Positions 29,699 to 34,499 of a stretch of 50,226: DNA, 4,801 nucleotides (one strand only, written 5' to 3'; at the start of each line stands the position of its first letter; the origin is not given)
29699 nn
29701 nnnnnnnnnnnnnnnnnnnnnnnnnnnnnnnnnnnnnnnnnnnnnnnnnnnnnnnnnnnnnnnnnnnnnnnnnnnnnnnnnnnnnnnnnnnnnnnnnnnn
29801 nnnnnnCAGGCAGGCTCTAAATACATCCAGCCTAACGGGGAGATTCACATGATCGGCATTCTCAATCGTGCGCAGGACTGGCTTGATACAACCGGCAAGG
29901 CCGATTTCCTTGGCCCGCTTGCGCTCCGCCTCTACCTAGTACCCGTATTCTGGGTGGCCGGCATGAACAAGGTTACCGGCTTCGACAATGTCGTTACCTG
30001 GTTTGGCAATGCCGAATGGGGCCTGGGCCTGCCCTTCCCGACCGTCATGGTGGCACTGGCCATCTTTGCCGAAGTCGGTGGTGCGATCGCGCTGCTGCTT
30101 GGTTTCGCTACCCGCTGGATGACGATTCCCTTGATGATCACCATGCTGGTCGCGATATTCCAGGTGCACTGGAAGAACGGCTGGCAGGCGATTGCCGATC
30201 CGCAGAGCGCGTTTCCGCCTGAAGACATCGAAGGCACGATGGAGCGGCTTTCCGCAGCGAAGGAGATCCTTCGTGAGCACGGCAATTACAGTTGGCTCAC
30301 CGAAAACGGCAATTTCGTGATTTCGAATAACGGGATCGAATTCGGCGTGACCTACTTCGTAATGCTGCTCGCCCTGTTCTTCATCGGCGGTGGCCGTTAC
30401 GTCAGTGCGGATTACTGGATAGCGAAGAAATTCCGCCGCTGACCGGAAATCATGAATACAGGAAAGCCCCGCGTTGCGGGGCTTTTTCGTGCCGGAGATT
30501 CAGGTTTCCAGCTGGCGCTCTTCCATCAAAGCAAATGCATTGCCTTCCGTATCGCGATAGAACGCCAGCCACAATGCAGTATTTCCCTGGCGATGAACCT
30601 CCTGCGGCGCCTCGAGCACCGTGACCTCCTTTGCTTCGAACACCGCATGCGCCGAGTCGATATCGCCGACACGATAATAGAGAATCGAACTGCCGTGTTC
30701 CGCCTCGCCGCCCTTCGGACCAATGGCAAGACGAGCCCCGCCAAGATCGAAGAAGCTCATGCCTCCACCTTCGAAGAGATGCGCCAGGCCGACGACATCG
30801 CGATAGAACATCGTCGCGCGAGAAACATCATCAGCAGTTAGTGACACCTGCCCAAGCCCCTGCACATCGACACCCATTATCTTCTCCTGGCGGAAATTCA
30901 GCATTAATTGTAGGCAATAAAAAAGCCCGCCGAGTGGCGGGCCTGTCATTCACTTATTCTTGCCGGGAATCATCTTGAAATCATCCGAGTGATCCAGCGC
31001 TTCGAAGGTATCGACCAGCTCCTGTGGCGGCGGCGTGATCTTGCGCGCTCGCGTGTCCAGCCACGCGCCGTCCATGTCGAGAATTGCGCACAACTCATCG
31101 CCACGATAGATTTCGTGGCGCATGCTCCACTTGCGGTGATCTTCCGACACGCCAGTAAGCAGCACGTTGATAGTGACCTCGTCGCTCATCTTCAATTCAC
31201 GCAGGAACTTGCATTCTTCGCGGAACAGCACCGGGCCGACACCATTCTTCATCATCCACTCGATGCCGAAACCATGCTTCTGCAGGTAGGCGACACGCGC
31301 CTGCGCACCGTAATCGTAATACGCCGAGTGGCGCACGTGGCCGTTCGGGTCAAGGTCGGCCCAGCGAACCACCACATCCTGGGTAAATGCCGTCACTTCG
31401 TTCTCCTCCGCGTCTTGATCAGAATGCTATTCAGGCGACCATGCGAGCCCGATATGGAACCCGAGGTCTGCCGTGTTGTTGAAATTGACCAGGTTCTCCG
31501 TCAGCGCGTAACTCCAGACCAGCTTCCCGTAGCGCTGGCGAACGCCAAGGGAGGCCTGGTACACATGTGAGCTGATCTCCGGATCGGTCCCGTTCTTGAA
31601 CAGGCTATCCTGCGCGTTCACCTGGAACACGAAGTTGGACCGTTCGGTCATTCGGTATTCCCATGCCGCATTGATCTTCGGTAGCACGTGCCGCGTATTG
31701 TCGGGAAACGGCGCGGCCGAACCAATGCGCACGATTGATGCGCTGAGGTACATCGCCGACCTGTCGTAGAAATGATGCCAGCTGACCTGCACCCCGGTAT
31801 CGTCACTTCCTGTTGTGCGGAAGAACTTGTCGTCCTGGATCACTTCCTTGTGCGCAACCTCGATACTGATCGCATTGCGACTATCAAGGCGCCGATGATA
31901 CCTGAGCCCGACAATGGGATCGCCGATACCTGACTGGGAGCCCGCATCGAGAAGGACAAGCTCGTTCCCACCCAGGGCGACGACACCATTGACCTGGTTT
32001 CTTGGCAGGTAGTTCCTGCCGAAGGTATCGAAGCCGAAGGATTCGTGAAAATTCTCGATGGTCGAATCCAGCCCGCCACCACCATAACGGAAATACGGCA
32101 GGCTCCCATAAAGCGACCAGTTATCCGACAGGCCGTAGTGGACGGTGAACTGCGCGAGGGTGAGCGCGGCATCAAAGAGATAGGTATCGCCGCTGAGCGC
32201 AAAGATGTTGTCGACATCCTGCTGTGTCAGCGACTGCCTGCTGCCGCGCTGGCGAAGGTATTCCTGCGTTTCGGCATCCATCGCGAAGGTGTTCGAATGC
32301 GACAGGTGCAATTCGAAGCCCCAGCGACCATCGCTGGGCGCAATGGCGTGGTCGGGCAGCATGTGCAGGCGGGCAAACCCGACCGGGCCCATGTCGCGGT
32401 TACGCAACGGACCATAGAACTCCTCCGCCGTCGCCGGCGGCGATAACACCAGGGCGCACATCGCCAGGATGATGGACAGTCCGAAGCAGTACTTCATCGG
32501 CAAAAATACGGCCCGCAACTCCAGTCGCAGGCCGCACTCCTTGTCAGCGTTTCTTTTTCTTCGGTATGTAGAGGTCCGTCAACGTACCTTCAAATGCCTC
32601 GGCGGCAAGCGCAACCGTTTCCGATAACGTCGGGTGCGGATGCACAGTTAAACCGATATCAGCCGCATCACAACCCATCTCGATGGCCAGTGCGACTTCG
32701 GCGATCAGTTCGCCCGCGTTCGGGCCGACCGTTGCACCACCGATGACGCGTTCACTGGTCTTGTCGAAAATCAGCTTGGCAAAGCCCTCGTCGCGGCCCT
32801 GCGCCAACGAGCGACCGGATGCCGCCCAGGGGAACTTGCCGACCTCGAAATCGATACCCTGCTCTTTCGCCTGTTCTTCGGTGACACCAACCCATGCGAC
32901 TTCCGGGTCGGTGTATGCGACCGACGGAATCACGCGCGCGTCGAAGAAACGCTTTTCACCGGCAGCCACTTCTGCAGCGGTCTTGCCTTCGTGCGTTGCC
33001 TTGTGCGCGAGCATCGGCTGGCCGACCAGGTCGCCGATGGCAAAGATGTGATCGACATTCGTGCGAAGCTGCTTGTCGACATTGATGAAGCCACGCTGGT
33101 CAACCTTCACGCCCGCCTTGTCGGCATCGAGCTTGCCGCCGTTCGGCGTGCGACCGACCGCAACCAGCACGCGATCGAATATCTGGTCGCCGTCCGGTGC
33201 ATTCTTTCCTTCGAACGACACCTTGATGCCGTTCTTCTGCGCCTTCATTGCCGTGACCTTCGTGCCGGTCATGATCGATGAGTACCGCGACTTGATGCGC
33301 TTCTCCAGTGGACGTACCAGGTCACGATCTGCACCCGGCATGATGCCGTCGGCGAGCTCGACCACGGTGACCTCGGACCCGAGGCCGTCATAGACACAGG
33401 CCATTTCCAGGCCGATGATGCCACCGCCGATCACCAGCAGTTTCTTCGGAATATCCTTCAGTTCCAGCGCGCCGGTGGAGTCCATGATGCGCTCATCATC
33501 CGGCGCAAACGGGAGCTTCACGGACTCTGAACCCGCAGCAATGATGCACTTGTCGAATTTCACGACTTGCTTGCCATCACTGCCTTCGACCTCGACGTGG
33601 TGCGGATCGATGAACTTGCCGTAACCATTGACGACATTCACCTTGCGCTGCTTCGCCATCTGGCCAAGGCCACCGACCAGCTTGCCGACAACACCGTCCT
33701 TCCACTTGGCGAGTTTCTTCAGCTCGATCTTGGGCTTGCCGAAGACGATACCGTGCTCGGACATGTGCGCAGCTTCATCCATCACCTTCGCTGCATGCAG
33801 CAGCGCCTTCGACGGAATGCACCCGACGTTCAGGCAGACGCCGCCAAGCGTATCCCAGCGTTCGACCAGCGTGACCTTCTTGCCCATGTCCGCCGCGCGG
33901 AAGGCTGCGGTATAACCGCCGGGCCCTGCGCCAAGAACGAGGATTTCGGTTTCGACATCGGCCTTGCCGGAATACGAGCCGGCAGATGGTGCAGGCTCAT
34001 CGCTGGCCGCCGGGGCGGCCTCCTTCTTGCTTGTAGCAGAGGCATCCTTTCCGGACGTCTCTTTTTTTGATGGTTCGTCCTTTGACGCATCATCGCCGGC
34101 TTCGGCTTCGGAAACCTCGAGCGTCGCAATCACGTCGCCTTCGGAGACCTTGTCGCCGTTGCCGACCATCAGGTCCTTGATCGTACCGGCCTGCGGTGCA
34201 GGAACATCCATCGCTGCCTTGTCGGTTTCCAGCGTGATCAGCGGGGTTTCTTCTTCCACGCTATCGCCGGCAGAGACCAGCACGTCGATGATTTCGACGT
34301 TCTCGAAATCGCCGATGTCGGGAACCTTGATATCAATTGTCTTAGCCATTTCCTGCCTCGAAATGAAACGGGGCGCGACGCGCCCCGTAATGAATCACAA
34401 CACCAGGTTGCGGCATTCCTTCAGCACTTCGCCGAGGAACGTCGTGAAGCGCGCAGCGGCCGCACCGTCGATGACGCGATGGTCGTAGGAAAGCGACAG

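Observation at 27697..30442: MNIO(DUF692)-DUF2063-DoxX RiPP maturation cassette with no canonical precursor; a Cys-free, His-rich DUF1841 gene occupies the precursor slot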

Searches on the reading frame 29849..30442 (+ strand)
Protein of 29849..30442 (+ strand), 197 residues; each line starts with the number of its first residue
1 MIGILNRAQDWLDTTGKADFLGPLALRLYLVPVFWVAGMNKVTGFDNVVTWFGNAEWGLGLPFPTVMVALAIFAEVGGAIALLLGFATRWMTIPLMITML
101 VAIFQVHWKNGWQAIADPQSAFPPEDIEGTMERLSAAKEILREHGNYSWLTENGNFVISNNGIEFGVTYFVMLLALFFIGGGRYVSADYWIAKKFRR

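Call 3: search_protein_families(library=pfam, proteins=[window:29849-30442:+], max_evalue=0.01)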
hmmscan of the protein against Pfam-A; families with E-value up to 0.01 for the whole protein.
window:29849-30442:+ (197 aa): 1 family
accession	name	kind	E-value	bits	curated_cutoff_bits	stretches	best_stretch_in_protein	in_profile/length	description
PF07681.17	DoxX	-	1.4e-20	74.2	23.6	1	23-108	2-85/85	DoxX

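Call 4: search_protein_families(library=ncbifam, proteins=[window:29849-30442:+], max_evalue=0.01)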
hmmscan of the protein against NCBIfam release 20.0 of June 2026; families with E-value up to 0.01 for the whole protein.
window:29849-30442:+ (197 aa): 1 family
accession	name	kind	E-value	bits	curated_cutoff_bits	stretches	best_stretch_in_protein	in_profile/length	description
NF050144.1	matur_HvfX_fam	equivalog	4.2e-72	241.7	80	1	20-191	1-164/165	HvfX family Cu-binding RiPP maturation protein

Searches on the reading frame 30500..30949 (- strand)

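Call 3: search_protein_families(library=pfam, proteins=[window:30500-30949:-], max_evalue=0.01)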
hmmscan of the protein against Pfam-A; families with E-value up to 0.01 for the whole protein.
window:30500-30949:- (149 aa): 1 family
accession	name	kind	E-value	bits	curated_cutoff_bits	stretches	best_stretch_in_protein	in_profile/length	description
PF00903.31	Glyoxalase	-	3.2e-08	34.4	20.6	1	32-140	2-120/121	Glyoxalase/Bleomycin resistance protein/Dioxygenase superfamily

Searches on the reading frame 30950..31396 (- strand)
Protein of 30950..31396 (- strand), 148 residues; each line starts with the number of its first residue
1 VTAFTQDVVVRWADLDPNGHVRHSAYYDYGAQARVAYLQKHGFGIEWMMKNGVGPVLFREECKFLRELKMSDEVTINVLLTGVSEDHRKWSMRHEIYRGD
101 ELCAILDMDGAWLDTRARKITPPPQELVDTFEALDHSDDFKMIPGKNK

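Call 3: search_protein_families(library=pfam, proteins=[window:30950-31396:-], max_evalue=0.01)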
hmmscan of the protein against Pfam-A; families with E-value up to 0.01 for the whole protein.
window:30950-31396:- (148 aa): 3 families
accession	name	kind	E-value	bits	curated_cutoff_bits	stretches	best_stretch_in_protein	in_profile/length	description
PF13279.12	4HBT_2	-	1.8e-23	83.7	25.5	1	10-129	1-120/122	Thioesterase-like superfamily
PF03061.28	4HBT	-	0.00077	20.2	20.6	1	18-84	1-60/79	Thioesterase superfamily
PF20791.3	Acyl-ACP_TE_C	-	0.0013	19.3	21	0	5-29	9-33/101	Acyl-ACP thioesterase C-terminal domain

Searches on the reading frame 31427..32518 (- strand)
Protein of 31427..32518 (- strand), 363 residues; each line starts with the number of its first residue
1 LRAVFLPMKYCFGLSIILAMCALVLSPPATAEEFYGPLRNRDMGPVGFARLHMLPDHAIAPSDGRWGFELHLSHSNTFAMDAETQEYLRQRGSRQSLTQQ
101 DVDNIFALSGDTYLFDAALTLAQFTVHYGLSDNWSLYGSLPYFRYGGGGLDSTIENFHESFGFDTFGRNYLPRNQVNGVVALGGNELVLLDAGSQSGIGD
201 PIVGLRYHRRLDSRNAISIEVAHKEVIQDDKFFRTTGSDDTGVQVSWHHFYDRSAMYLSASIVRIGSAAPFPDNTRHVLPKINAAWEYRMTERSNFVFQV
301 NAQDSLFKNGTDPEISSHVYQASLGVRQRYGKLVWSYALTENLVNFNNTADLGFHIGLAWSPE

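Call 3: search_protein_families(library=pfam, proteins=[window:31427-32518:-], max_evalue=0.01)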
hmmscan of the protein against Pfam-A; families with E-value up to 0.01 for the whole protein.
window:31427-32518:- (363 aa): 1 family
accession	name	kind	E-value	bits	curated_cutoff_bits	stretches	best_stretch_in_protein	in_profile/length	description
PF11383.14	DUF3187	-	4.3e-32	112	24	1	92-359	52-317/320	Protein of unknown function (DUF3187)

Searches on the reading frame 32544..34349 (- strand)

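Call 77: search_protein_families(library=pfam, proteins=[window:32544-34349:-], max_evalue=0.0001)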
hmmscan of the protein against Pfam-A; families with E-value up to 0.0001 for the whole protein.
window:32544-34349:- (601 aa): 11 families
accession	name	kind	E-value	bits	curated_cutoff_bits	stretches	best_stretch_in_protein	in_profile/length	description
PF07992.20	Pyr_redox_2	-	1e-66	225.8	26.1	1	135-455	2-291/291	Pyridine nucleotide-disulphide oxidoreductase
PF02852.28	Pyr_redox_dim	-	1.8e-39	134.8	25.3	1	474-582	1-109/110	Pyridine nucleotide-disulphide oxidoreductase, dimerisation domain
PF00364.28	Biotin_lipoyl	-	3.6e-22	78.4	22.1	1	6-77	2-73/73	Biotin-requiring enzyme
PF00070.33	Pyr_redox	-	7e-22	78.2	22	1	303-378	1-78/82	Pyridine nucleotide-disulphide oxidoreductase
PF12831.13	FAD_oxidored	-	7.2e-09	35.9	27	1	135-174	1-40/416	FAD dependent oxidoreductase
PF13738.12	Pyr_redox_3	-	1.7e-08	34.5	30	1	261-439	121-305/305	Pyridine nucleotide-disulphide oxidoreductase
PF13450.12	NAD_binding_8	-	2.4e-07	31.4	21.9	1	138-172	1-35/68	NAD(P)-binding Rossmann-like domain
PF01134.28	GIDA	-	9.8e-07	28.6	22.1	1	136-199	2-63/391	Glucose inhibited division protein A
PF01262.27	AlaDh_PNT_C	-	2.5e-06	27.5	23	0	301-332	28-59/214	Alanine dehydrogenase/PNT, C-terminal domain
PF13533.13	Biotin_lipoyl_2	-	8.4e-06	25.9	29.8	1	51-78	5-32/32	Biotin-lipoyl like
PF03486.20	HI0933_like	-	1.4e-05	25.1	50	0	135-169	2-36/244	HI0933-like protein Rossmann domain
